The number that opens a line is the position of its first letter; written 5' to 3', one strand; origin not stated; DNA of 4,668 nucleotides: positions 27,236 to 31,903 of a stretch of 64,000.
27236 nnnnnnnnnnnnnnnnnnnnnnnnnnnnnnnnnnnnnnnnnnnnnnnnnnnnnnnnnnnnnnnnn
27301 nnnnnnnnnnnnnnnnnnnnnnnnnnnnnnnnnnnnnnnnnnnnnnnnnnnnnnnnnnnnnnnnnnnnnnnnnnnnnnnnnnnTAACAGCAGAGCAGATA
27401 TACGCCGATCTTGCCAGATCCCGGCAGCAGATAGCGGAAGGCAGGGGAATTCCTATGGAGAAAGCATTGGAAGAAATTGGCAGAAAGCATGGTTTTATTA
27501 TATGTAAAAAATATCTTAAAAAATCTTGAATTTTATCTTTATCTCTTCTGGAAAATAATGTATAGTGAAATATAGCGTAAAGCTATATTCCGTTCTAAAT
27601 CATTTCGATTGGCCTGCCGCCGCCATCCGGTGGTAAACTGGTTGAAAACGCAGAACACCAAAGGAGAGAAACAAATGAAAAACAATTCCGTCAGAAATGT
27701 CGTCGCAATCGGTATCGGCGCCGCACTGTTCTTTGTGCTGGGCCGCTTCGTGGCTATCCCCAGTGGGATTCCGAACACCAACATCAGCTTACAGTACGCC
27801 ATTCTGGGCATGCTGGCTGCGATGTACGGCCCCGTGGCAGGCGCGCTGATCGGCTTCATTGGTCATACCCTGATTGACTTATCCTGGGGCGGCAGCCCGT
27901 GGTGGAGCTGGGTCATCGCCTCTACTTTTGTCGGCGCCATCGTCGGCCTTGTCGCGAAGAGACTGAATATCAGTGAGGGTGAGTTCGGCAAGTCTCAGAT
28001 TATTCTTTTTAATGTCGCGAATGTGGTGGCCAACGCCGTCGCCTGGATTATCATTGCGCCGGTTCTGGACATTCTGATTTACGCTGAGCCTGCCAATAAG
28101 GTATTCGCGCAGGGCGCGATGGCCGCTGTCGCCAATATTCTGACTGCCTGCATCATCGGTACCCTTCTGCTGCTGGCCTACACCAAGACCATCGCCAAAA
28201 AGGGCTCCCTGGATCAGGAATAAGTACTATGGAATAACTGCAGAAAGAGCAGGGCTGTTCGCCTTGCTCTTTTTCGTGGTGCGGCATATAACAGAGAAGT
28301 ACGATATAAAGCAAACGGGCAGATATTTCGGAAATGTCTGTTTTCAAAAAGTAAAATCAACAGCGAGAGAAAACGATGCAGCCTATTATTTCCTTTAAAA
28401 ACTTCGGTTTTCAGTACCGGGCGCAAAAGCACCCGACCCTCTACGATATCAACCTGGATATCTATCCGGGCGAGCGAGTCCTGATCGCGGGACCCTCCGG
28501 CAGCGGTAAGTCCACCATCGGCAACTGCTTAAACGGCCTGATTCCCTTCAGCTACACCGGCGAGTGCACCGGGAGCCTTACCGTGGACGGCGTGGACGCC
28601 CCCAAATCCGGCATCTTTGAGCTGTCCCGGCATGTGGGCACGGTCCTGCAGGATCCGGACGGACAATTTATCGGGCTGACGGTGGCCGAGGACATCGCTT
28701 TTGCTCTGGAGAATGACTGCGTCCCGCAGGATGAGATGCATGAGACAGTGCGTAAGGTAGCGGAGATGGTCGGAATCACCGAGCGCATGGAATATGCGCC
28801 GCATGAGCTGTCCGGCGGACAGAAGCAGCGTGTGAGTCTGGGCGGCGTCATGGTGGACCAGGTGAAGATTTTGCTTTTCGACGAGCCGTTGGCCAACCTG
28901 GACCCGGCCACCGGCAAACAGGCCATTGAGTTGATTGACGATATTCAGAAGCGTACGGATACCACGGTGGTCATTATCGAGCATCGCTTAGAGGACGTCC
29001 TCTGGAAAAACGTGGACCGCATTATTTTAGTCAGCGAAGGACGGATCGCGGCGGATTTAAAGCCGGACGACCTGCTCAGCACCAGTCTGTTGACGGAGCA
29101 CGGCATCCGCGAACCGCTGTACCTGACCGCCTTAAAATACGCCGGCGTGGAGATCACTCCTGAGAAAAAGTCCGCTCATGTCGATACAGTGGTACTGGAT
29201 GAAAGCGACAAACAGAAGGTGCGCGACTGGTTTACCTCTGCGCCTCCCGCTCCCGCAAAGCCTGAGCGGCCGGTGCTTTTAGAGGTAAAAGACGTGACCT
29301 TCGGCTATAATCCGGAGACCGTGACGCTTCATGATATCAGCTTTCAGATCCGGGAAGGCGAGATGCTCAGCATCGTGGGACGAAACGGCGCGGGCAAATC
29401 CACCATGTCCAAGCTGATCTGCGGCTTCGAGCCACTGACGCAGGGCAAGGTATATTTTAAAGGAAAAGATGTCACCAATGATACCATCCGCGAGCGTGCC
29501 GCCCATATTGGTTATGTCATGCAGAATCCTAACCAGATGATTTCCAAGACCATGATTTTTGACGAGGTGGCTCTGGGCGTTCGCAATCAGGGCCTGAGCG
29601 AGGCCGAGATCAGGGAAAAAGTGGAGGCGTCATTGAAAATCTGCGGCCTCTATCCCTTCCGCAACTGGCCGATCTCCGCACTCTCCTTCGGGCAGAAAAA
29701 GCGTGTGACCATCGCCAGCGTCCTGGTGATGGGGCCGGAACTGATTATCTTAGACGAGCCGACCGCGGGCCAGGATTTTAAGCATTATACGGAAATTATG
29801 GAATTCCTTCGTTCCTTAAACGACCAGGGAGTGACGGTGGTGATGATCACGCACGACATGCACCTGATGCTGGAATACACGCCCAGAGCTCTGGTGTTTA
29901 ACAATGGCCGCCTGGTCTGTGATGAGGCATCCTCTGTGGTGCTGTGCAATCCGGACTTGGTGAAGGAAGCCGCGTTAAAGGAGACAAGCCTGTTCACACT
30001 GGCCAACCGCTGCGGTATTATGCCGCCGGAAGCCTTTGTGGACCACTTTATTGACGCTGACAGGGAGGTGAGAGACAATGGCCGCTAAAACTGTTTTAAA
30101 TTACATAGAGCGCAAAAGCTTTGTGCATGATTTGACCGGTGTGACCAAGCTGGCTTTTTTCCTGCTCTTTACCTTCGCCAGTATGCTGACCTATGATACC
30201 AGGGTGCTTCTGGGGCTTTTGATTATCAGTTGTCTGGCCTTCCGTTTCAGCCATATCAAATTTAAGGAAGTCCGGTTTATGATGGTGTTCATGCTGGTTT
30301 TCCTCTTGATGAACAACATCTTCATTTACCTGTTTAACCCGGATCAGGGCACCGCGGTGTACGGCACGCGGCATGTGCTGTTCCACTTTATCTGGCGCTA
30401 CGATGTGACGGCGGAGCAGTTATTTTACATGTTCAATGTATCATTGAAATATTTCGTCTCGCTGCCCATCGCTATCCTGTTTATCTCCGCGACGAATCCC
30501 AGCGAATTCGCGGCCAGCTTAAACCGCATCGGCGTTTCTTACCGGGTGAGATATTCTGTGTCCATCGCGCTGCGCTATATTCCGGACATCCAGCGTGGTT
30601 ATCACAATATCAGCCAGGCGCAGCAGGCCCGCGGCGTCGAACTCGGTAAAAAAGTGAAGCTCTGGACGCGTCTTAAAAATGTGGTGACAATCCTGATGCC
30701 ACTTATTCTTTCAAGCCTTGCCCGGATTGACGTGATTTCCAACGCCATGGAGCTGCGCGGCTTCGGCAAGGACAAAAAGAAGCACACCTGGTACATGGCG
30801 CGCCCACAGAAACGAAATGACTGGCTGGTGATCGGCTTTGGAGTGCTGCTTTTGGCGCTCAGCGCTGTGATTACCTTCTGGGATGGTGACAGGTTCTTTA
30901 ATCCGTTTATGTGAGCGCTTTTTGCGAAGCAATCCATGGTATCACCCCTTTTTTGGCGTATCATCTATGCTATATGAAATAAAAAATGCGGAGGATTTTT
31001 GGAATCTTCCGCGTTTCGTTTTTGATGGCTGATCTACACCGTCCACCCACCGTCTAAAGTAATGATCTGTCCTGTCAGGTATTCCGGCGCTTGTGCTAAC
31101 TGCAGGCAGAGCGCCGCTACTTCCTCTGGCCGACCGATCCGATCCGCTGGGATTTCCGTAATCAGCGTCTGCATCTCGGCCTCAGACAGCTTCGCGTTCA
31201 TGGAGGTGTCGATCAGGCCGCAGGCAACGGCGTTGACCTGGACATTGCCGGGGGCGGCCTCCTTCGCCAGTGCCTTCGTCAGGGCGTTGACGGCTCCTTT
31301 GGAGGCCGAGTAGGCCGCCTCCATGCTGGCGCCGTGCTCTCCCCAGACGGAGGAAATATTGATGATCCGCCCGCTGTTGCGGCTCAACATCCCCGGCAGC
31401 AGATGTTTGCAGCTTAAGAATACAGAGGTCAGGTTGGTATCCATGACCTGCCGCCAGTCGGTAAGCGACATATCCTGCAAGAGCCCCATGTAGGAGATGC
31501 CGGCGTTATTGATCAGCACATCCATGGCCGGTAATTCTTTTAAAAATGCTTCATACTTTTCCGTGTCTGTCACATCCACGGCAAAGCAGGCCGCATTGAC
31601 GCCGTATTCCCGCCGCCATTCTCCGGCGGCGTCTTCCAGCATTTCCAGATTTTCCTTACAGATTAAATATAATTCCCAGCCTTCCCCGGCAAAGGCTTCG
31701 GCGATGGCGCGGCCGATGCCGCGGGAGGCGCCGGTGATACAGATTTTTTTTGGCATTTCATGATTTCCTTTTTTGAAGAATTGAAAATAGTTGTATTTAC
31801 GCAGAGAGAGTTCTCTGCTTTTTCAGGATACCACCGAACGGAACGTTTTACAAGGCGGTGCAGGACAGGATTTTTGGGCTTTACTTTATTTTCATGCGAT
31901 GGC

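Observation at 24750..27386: TetM/EF-G-type translational GTPase covalently fused to a Rae1/YacP NYN endoribonuclease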

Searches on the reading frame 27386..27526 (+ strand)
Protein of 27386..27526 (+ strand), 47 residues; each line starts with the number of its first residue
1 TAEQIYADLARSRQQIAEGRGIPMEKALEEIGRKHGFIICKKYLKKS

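Call 105: search_protein_families(library=pfam, proteins=[window:27386-27526:+], max_evalue=1)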
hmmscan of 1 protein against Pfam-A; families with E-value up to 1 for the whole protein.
seq(47 aa): 0 families

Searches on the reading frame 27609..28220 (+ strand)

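Call 19: search_protein_families(library=pfam, proteins=[window:27609-28220:+], max_evalue=0.0001)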
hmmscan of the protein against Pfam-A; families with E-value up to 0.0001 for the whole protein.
window:27609-28220:+ (204 aa): 2 families
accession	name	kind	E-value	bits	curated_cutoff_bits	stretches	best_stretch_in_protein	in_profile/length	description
PF07155.17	ECF-ribofla_trS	-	1.2e-51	175.6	26.7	1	25-193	1-172/172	ECF-type riboflavin transporter, S component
PF12822.12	ECF_trnsprt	-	5.9e-08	33.4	30.7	1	30-194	2-167/169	ECF transporter, substrate-specific component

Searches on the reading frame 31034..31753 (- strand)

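Call 19: search_protein_families(library=pfam, proteins=[window:31034-31753:-], max_evalue=0.0001)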
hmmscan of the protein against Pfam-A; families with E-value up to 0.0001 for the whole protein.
window:31034-31753:- (239 aa): 5 families
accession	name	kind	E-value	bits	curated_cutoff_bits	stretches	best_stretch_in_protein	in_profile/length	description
PF00106.31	adh_short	-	4.1e-58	196.5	26.6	1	2-192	1-193/195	short chain dehydrogenase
PF13561.12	adh_short_C2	-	1.2e-53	182.5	27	1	8-238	1-236/236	Enoyl-(Acyl carrier protein) reductase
PF08659.16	KR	-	7.6e-12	45.9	22.6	1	5-169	4-170/180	KR domain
PF01370.27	Epimerase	-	1.2e-05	25.2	20.9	1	4-165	1-159/240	NAD dependent epimerase/dehydratase family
PF08643.16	DUF1776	-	6e-05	23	25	1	89-191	105-209/294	Fungal family of unknown function (DUF1776)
